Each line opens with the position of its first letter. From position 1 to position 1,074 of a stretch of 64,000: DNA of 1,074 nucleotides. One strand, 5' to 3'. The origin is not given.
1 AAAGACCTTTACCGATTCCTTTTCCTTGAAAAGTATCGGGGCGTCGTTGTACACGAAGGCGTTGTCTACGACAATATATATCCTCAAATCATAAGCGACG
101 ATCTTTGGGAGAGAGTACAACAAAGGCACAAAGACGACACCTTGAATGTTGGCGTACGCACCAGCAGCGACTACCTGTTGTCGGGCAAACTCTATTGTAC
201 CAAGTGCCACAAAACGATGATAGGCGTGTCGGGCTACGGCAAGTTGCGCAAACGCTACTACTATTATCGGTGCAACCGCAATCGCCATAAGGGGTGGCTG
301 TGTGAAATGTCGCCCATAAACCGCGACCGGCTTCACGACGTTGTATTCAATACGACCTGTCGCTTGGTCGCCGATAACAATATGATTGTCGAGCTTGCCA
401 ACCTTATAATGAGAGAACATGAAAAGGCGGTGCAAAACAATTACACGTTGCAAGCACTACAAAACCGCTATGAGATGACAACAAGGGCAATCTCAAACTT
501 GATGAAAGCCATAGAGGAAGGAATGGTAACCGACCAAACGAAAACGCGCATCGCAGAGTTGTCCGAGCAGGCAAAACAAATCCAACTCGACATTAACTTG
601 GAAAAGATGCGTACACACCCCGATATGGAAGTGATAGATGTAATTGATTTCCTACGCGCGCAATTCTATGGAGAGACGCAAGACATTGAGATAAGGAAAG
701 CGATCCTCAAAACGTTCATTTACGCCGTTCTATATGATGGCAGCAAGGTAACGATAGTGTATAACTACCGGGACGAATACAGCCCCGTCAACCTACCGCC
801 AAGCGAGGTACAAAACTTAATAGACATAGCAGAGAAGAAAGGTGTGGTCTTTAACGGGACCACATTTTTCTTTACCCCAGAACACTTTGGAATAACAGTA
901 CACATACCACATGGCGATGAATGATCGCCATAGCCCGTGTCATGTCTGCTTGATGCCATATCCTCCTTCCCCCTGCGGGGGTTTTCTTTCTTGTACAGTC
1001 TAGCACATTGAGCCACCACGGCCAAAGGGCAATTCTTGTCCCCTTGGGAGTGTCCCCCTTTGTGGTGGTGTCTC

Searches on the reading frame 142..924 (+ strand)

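Call 11: search_protein_families(library=pfam, proteins=[window:142-924:+], max_evalue=0.001)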
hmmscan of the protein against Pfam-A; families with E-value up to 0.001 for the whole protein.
window:142-924:+ (260 aa): 1 family
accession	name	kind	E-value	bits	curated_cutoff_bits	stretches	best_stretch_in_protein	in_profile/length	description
PF13408.12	Zn_ribbon_recom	-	4.9e-11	43.3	25.3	1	12-70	1-55/58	Recombinase zinc beta ribbon domain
